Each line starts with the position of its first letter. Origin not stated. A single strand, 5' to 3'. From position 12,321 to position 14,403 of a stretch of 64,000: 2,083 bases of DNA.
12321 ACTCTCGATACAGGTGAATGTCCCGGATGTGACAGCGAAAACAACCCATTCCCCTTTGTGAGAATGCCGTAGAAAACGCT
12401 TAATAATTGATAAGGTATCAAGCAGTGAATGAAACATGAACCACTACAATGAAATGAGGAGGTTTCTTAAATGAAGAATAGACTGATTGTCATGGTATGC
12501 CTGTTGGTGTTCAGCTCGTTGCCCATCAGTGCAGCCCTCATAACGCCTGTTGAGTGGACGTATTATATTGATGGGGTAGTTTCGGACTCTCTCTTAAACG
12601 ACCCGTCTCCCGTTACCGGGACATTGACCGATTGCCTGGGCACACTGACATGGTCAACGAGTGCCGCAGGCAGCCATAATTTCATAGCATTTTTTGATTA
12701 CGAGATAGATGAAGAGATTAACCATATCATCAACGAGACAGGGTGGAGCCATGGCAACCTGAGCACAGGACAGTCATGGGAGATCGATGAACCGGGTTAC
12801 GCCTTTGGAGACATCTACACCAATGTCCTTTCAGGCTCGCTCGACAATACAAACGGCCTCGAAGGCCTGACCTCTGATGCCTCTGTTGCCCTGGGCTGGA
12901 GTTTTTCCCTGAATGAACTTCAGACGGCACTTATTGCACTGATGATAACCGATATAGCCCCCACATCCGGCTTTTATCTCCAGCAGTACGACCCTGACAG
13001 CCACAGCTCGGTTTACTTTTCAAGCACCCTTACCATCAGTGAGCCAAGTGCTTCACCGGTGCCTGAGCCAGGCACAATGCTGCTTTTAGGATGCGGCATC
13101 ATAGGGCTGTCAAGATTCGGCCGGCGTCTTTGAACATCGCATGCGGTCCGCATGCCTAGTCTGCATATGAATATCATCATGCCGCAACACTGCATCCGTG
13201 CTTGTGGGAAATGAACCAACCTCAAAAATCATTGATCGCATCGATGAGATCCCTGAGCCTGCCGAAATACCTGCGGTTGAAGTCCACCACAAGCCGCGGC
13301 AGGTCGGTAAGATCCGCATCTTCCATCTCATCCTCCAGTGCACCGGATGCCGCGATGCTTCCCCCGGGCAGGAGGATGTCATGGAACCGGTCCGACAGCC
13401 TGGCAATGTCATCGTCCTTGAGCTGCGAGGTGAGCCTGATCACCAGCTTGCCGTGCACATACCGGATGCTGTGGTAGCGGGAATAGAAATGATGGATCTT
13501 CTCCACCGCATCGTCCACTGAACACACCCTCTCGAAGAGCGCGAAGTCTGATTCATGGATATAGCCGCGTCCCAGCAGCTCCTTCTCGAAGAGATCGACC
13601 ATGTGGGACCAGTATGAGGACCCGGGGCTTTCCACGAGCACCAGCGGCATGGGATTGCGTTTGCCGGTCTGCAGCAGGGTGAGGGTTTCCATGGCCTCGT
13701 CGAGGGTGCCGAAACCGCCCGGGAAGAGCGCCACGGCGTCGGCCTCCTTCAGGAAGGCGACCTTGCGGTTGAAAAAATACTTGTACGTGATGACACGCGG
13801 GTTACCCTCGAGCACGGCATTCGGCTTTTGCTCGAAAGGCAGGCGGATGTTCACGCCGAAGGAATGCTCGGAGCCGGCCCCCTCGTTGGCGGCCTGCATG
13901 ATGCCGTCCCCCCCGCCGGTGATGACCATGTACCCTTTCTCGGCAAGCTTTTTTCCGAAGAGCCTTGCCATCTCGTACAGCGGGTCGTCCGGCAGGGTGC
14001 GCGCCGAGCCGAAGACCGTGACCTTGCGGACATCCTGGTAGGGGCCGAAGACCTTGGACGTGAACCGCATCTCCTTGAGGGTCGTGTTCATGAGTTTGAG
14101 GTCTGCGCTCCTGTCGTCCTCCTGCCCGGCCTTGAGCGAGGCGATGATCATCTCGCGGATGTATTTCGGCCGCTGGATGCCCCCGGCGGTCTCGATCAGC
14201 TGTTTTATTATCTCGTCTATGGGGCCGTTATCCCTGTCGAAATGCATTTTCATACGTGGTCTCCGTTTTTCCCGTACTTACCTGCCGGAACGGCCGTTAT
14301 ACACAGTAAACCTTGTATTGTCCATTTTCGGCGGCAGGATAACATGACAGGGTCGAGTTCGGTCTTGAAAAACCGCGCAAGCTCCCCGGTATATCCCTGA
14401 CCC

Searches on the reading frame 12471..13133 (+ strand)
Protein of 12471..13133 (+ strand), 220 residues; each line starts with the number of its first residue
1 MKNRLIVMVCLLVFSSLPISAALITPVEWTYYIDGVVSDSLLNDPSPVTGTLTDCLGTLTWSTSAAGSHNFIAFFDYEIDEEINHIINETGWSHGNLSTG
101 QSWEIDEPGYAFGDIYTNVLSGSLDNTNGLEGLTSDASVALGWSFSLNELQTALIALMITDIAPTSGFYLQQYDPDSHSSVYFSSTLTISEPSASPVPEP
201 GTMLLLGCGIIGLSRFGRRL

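Call 5: search_protein_families(library=pfam, proteins=[window:12471-13133:+], max_evalue=0.1)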
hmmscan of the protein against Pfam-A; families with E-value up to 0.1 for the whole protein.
window:12471-13133:+ (220 aa): 1 family
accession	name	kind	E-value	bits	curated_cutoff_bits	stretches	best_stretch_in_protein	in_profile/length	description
PF07589.16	PEP-CTERM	-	1.6e-05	25.2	20.7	1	196-219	1-24/24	PEP-CTERM motif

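Call 6: search_protein_families(library=ncbifam, proteins=[window:12471-13133:+], max_evalue=0.1)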
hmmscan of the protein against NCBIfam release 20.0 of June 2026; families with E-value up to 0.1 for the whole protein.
window:12471-13133:+ (220 aa): 13 families
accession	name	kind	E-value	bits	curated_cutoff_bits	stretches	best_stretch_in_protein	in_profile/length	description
NF038125.1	PEP_CTERM_THxN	subfamily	3.8e-08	33.2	85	1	183-219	211-245/246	THxN family PEP-CTERM protein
NF041538.1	PEP_EDSA_1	subfamily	1.3e-05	25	100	1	194-219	280-306/307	EDSAP-1 family PEP-CTERM protein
NF033554.9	floc_PepA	equivalog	2.3e-05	24.3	80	1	89-219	137-259/261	flocculation-associated PEP-CTERM protein PepA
NF038129.1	PEP_NF038129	equivalog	4.9e-05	23.3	65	1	177-219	151-193/194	NF038129 family PEP-CTERM protein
NF041927.1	Xrt_dep_XDP1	equivalog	0.00092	19.3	125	1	187-219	212-241/242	exosortase-dependent surface protein XDP1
NF038120.1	PEP_CTERM_QFxxD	subfamily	0.0023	17.9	80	1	193-219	189-215/215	NF038120 family PEP-CTERM protein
TIGR02595.1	PEP_CTERM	domain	0.003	18.3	16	1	197-219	1-22/24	PEP-CTERM sorting domain-containing protein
NF033947.0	PEP-cistern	hypoth_equivalog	0.0073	16.1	60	1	188-219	164-195/195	cistern family PEP-CTERM protein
NF038130.1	PEP_NF038130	equivalog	0.014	15.1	60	1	165-209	235-276/283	NF038130 family PEP-CTERM protein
NF038126.1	PEP_CTERM_FxDxF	subfamily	0.016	15.4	50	1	193-213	138-160/165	FxDxF family PEP-CTERM protein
NF038118.1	PEP_CTERM_CCXG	equivalog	0.058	13.1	90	1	186-219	165-198/199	CCXG family PEP-CTERM protein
NF038124.1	PEP_CTERM_TLD_A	exception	0.061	12.9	100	1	194-215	208-231/235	PEP_CTERM-anchored TLD domain-containing protein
NF035944.1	PEPxxWA-CTERM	domain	0.089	12.7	35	0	197-213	1-19/24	PEPxxWA-CTERM sorting domain-containing protein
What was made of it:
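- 12471..13133 (+): PEP-CTERM protein directly downstream. This is context only; membership of the unit is not established. Pfam PF07589 and NCBIfam PEP-CTERM models (calls 5, 6).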

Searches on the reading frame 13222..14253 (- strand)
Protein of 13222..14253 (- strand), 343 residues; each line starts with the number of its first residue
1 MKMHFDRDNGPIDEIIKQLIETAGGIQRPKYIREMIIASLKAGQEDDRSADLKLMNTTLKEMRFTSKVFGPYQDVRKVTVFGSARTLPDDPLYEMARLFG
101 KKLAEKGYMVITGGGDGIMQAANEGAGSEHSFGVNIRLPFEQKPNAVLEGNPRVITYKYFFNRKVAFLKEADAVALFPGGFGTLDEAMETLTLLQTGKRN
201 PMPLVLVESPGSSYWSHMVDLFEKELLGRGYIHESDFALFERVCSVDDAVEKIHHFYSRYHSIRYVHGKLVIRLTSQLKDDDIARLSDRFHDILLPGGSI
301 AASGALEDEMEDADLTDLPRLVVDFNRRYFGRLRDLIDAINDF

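Call 74: search_protein_families(library=pfam, proteins=[window:13222-14253:-], max_evalue=0.00001)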
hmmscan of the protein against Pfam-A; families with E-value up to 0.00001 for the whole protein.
window:13222-14253:- (343 aa): 2 families
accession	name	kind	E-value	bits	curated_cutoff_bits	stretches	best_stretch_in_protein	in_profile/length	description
PF03641.19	Lysine_decarbox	-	7.3e-24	84.9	27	1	119-253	1-131/131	Possible lysine decarboxylase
PF18306.6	LDcluster4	-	8.6e-15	55.1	26.3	1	77-191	3-114/151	SLOG cluster4 family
